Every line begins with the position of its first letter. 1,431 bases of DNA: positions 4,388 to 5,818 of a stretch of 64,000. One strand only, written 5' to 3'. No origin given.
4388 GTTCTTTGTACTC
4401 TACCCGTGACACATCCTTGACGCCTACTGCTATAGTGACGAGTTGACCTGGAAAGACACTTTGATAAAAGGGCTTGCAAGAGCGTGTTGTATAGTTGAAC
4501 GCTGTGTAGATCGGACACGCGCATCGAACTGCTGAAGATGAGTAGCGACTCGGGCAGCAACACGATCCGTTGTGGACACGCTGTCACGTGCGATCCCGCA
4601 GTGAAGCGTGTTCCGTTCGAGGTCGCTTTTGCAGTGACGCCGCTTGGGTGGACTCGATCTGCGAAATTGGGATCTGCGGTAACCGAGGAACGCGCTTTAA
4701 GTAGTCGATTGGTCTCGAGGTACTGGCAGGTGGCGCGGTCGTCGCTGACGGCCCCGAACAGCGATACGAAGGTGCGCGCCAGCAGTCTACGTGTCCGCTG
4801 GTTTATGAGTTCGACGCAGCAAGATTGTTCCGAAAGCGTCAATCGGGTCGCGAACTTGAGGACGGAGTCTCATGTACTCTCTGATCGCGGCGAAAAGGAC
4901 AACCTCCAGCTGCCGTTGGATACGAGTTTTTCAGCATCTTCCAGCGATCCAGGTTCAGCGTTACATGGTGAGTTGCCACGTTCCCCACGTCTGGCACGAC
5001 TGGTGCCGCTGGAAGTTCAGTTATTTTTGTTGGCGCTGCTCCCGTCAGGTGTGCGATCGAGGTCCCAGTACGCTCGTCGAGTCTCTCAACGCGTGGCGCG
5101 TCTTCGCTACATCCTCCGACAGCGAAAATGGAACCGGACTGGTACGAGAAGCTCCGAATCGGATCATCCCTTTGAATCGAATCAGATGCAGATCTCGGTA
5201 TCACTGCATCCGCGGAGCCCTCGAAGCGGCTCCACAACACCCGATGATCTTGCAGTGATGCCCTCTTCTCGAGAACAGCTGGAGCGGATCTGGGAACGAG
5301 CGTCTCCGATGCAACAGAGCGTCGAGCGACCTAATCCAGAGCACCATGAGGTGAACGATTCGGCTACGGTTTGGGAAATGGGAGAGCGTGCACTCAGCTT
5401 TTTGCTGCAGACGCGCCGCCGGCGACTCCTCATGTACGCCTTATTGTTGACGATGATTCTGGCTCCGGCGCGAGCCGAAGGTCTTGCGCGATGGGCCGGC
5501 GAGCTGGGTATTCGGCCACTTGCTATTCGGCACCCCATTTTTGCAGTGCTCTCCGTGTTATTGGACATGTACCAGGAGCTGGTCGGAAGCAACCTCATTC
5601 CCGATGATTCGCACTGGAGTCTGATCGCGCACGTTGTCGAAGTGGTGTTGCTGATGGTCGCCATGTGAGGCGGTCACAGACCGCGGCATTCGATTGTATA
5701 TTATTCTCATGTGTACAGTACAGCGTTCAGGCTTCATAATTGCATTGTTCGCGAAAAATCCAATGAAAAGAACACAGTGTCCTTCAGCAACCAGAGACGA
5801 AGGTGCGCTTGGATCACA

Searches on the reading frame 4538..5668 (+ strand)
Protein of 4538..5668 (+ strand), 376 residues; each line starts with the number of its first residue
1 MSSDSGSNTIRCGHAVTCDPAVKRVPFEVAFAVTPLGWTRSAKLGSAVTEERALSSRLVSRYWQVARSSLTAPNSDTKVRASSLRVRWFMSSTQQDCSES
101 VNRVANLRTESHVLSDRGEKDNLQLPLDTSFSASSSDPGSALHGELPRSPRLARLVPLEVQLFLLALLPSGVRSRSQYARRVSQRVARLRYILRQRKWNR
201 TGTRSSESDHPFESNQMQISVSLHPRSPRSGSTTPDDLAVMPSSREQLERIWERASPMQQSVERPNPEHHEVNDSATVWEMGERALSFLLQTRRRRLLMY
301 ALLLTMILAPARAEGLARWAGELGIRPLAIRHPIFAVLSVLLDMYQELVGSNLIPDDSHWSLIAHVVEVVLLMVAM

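Call 69: list_cluster_members(proteins=[window:4538-5668:+, window:13770-15143:+, window:16645-18249:-, window:20089-22017:+, window:25604-27295:+, window:28019-29686:-, window:29899-31020:+, window:43710-45191:-])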
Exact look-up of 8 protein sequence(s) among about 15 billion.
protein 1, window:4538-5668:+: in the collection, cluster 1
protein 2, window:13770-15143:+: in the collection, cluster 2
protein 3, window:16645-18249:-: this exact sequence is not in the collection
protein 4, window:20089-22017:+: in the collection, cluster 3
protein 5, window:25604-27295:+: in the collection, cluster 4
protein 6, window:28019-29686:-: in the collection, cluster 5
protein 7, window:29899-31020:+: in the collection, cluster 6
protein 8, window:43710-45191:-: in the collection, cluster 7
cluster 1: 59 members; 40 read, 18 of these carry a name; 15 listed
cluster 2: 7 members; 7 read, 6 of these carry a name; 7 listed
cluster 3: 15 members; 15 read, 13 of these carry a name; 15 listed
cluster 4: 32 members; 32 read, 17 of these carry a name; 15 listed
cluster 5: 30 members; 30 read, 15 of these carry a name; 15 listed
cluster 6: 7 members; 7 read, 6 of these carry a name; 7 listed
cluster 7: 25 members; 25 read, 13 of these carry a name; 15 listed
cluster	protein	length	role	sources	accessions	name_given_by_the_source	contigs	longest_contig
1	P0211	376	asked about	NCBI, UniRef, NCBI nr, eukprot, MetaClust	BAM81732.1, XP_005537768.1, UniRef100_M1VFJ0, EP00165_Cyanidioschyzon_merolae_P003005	hypothetical protein CYME_CMP080C [Cyanidioschyzon merolae strain 10D] | Uncharacterized protein n=1 Tax=Cyanidioschyzon merolae (strain NIES-3377 / 10D) ... | XP_005537768.1 hypothetical protein CYME_CMP080C [Cyanidioschyzon merolae strain 10D]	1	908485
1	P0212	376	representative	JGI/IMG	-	-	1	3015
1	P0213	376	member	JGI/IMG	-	hypothetical protein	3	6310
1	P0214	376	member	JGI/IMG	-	hypothetical protein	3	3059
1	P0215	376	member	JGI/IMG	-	hypothetical protein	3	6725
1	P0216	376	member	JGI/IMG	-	hypothetical protein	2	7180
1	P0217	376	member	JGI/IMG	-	hypothetical protein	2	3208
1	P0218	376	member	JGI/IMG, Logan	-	hypothetical protein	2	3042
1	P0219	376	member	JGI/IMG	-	hypothetical protein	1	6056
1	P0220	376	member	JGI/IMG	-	hypothetical protein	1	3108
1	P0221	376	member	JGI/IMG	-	hypothetical protein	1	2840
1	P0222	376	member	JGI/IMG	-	hypothetical protein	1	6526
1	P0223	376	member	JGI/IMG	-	hypothetical protein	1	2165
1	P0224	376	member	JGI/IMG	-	hypothetical protein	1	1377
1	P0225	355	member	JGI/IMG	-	hypothetical protein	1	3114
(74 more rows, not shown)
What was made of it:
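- Exact protein matches to C. merolae 10D, contig of 908,485 bp (call 69).
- Tried and rejected: The organism was obtained through list_cluster_members instead (call 69).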
